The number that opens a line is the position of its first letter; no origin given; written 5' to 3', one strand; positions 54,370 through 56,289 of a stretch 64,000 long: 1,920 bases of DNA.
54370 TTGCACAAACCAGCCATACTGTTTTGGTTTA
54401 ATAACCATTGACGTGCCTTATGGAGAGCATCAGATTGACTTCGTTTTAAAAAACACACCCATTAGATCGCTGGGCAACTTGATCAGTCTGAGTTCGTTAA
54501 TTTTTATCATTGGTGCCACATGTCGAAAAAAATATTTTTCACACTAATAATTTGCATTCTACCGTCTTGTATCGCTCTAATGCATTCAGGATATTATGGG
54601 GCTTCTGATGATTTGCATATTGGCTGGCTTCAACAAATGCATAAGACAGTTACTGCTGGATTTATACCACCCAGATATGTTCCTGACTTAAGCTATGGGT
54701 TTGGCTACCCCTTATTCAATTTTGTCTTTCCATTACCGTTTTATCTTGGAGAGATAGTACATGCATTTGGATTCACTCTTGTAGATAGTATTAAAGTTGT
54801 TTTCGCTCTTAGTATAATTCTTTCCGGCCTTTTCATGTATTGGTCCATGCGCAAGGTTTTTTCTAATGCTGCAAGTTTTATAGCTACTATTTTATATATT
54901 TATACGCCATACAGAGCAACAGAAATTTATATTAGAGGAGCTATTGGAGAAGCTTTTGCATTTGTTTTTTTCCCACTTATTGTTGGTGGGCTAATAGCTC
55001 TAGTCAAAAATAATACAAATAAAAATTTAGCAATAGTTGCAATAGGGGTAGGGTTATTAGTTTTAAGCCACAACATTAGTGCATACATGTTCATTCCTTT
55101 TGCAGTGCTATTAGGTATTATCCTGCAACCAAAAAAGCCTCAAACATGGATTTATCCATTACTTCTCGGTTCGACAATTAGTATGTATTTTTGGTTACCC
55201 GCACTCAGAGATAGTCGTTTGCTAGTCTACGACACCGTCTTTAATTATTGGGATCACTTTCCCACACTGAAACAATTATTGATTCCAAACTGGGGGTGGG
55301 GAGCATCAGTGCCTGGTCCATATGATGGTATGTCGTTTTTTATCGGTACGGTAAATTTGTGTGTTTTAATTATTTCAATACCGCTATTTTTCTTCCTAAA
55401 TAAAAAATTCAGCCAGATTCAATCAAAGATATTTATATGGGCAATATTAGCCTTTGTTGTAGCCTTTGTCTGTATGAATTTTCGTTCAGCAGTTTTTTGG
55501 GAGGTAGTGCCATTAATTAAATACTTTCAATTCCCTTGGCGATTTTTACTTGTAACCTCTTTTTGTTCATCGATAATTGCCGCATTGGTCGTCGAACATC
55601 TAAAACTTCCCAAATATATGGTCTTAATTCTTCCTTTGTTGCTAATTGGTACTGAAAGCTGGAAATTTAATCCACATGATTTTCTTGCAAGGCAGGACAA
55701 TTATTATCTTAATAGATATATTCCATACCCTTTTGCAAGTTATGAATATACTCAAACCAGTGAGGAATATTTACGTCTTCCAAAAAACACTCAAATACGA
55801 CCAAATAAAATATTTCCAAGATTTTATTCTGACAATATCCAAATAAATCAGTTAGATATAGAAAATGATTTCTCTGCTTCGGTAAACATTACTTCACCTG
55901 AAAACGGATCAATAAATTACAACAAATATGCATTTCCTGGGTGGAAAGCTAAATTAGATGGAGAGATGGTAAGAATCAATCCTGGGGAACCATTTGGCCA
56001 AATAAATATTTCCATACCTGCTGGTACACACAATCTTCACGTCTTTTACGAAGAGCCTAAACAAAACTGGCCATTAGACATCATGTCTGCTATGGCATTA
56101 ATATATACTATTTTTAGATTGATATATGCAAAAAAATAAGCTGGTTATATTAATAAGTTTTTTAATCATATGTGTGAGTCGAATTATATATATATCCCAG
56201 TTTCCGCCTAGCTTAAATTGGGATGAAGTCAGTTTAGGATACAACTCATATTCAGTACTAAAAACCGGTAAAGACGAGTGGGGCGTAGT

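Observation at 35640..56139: Three paralogs of an unassigned membrane-protein family with invariant '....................' loop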

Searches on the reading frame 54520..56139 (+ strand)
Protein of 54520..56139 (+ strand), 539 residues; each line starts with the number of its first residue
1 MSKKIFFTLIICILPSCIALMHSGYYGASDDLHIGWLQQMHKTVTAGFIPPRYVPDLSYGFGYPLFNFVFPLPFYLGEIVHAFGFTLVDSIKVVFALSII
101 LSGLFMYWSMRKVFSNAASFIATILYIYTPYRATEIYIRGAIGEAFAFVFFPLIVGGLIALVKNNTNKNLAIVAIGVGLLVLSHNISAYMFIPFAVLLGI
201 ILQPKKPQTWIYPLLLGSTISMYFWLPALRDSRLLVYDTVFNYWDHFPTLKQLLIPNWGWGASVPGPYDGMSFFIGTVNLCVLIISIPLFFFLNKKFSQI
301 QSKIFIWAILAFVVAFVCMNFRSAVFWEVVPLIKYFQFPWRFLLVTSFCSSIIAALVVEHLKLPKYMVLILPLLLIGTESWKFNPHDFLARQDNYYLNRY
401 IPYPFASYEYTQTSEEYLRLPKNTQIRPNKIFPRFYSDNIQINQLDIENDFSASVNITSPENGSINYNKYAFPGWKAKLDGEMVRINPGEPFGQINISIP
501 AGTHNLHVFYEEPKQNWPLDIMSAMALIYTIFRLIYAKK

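Call 7: search_protein_families(library=pfam, proteins=[window:54520-56139:+], max_evalue=1)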
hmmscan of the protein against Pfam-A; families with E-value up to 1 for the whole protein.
window:54520-56139:+ (539 aa): 4 families
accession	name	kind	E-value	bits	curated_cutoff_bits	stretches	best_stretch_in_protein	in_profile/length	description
PF13231.12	PMT_2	-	0.0022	18.6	26.1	1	71-222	4-151/160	Dolichyl-phosphate-mannose-protein mannosyltransferase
PF10131.15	PTPS_related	-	0.02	13.8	26.4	1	67-378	2-303/621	6-pyruvoyl-tetrahydropterin synthase related domain; membrane protein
PF24377.1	DUF7533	-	0.087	13.4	27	0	145-188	9-53/74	Family of unknown function (DUF7533)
PF02096.25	60KD_IMP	-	0.22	11.9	35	0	257-327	100-147/163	60Kd inner membrane protein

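Call 8: search_protein_families(library=ncbifam, proteins=[window:54520-56139:+], max_evalue=1)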
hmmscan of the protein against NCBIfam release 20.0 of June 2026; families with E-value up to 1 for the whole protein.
window:54520-56139:+ (539 aa): 0 families
